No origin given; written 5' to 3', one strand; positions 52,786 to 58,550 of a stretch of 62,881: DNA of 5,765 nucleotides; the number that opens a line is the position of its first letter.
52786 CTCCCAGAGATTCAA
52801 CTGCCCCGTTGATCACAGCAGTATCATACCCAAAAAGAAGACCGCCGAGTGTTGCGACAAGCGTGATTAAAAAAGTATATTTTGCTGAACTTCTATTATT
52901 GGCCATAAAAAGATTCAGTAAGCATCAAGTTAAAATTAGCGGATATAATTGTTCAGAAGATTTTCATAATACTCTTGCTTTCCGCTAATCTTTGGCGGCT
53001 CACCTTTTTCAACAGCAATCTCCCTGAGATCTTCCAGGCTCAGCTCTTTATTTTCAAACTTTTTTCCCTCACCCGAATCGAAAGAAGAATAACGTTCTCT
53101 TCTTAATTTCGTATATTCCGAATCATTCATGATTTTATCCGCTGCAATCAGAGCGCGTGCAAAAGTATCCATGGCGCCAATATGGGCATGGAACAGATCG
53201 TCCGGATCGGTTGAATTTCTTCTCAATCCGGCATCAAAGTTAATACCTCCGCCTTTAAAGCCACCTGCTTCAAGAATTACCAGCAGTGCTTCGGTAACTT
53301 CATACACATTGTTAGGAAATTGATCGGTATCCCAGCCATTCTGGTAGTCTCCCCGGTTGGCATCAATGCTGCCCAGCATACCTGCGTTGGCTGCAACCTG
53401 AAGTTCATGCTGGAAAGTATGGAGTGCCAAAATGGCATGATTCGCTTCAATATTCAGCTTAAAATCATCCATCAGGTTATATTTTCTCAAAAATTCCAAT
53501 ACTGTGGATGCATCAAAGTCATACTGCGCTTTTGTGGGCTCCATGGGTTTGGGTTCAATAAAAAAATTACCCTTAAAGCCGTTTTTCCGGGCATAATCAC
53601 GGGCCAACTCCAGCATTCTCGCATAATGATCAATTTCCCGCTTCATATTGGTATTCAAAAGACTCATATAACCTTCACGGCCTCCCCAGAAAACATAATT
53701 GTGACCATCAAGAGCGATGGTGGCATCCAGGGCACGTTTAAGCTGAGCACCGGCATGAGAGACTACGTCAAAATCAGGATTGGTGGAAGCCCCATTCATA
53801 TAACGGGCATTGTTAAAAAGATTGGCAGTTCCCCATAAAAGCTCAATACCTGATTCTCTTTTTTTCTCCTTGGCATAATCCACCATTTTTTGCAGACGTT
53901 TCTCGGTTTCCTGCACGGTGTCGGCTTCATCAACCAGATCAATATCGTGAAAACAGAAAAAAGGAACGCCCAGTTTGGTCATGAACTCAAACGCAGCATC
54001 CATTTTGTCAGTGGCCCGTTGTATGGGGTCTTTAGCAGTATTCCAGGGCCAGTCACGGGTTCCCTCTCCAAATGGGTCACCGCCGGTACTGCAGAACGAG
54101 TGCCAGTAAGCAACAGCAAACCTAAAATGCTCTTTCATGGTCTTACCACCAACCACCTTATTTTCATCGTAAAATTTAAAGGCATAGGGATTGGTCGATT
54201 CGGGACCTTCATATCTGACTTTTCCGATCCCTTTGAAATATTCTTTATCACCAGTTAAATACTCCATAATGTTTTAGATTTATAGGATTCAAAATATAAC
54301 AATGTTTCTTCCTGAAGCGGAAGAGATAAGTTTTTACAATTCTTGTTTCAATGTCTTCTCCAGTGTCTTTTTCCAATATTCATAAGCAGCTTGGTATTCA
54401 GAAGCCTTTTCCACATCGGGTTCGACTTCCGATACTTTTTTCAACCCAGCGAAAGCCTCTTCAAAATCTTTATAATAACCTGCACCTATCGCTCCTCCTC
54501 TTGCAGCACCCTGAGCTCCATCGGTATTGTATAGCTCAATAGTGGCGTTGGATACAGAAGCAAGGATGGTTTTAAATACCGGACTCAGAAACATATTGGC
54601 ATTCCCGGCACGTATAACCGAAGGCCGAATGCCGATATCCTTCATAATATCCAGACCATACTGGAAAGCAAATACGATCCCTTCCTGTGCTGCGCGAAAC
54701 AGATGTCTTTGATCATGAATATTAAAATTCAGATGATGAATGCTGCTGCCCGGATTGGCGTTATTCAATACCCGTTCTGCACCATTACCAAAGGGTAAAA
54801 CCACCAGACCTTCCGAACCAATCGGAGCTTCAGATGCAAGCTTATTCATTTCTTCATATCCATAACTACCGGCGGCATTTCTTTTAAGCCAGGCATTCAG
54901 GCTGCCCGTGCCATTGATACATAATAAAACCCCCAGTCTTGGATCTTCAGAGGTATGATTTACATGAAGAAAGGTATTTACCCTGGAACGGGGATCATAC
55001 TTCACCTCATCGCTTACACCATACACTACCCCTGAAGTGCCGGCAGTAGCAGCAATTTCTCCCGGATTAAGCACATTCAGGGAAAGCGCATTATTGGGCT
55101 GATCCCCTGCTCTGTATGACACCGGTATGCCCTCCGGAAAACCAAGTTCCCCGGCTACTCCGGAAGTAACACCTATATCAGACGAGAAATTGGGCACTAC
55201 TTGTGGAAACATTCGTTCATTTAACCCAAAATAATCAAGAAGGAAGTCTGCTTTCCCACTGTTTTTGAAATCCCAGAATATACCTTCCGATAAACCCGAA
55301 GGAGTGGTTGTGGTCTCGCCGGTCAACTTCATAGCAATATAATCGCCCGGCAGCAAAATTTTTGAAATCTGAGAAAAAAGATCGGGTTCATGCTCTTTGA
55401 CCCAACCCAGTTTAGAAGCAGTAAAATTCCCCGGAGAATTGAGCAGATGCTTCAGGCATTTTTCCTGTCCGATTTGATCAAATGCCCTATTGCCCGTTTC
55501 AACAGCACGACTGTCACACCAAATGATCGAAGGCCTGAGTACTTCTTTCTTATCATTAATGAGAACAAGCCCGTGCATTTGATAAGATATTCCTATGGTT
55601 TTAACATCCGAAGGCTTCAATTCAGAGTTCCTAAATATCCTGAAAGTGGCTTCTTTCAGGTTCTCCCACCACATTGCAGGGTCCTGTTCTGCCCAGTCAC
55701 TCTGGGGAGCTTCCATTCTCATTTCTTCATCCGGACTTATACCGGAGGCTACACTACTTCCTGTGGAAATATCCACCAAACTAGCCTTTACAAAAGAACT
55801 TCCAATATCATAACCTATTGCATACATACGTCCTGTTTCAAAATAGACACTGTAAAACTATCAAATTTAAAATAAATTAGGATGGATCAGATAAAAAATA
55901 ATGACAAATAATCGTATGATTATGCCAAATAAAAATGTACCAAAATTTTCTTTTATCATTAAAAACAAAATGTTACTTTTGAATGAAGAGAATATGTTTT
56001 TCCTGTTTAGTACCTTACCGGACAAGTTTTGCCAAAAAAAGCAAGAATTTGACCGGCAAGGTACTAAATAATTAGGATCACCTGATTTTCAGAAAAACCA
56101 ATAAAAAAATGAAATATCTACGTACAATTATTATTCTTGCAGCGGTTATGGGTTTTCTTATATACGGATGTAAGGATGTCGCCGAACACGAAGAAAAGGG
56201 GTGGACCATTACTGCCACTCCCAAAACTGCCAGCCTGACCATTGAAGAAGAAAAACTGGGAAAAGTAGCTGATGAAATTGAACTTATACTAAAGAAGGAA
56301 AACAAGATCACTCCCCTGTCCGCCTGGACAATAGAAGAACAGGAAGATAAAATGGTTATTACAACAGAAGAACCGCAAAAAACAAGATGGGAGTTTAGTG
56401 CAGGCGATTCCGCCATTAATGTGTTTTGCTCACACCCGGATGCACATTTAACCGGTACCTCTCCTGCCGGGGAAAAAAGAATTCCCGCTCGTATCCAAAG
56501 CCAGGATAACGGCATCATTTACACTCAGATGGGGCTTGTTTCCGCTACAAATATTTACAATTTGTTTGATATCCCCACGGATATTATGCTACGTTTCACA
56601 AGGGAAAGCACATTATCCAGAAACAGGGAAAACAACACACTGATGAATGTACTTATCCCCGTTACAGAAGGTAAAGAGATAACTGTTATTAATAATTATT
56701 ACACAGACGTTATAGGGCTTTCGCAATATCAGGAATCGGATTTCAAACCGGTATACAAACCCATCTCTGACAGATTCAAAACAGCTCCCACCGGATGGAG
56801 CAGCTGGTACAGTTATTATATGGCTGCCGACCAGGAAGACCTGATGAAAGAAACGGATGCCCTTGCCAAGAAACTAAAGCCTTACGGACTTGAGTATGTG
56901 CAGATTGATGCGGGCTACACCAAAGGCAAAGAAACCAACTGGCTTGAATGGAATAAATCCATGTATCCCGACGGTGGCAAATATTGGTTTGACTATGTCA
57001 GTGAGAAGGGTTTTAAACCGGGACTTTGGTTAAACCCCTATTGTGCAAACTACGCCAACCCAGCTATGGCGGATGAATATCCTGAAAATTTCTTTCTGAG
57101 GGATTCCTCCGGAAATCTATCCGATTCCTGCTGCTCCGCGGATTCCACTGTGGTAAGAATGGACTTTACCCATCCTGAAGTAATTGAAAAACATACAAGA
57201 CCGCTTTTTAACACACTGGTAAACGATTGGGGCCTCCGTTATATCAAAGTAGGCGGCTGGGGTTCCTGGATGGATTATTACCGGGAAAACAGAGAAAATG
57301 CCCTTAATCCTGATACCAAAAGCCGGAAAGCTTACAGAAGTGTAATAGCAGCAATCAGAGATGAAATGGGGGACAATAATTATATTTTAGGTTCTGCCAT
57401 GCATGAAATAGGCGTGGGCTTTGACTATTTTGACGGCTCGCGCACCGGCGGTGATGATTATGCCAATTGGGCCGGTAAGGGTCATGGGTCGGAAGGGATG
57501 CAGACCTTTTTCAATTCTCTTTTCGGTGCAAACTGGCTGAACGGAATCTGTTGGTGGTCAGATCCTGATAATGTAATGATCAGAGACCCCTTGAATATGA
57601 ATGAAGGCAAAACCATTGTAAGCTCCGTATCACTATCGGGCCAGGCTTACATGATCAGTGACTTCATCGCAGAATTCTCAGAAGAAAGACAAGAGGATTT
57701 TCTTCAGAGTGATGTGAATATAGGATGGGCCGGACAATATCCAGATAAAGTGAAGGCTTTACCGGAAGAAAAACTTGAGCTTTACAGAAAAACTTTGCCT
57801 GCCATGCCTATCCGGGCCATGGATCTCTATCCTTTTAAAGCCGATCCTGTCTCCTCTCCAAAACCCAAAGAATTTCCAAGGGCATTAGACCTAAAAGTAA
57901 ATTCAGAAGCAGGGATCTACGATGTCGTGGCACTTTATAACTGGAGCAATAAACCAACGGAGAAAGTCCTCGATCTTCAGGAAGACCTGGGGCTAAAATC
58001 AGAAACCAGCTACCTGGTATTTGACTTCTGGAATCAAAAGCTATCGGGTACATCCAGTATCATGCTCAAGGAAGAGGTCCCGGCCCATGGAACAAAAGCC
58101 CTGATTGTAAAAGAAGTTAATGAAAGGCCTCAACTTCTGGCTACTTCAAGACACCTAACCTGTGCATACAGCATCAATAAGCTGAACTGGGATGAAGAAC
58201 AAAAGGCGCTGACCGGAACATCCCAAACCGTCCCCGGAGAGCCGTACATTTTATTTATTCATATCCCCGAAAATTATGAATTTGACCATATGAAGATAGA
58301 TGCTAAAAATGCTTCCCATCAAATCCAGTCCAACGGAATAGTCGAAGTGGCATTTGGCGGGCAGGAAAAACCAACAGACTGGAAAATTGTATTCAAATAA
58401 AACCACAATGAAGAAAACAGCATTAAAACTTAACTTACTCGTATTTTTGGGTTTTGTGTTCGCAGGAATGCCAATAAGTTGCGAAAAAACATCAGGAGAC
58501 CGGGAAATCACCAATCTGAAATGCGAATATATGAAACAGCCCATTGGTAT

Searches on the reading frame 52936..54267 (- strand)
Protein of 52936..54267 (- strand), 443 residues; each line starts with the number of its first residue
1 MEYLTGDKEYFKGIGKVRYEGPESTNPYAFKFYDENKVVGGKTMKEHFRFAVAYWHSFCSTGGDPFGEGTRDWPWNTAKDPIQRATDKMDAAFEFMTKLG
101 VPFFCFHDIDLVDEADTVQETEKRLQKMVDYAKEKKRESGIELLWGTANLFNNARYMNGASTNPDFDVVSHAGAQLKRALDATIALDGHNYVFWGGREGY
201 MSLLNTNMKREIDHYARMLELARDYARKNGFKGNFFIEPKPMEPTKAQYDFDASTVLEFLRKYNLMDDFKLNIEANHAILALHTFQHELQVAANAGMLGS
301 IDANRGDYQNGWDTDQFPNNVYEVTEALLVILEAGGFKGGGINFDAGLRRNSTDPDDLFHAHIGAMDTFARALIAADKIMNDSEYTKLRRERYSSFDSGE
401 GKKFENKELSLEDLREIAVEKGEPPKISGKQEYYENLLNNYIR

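Call 57: search_protein_families(library=pfam, proteins=[window:52936-54267:-], max_evalue=0.001)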
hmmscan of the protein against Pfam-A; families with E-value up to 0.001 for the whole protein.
window:52936-54267:- (443 aa): 1 family
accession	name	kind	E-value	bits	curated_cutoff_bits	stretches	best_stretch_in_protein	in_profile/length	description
PF01261.30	AP_endonuc_2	-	1.7e-10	41.5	31.1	1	161-282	55-166/249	Xylose isomerase-like TIM barrel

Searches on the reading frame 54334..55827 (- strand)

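Call 58: search_protein_families(library=pfam, proteins=[window:54334-55827:-], max_evalue=0.001)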
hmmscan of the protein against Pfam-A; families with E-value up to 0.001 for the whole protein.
window:54334-55827:- (497 aa): 2 families
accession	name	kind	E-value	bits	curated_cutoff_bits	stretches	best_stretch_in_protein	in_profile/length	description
PF00370.27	FGGY_N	-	9.2e-45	153.6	28.8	1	2-245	1-241/245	FGGY family of carbohydrate kinases, N-terminal domain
PF02782.22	FGGY_C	-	1.9e-09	38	27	1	259-451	2-196/198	FGGY family of carbohydrate kinases, C-terminal domain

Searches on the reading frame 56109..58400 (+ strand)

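Call 58: search_protein_families(library=pfam, proteins=[window:56109-58400:+], max_evalue=0.001)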
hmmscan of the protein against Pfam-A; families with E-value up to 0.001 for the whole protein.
window:56109-58400:+ (763 aa): 2 families
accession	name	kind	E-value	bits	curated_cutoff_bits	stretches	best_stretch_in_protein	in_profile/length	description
PF17801.7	Melibiase_C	-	1.4e-07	31.9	22.9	1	606-666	17-70/71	Alpha galactosidase C-terminal beta sandwich domain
PF02065.24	Melibiase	-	0.00034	20.1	27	1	227-384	42-189/347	Melibiase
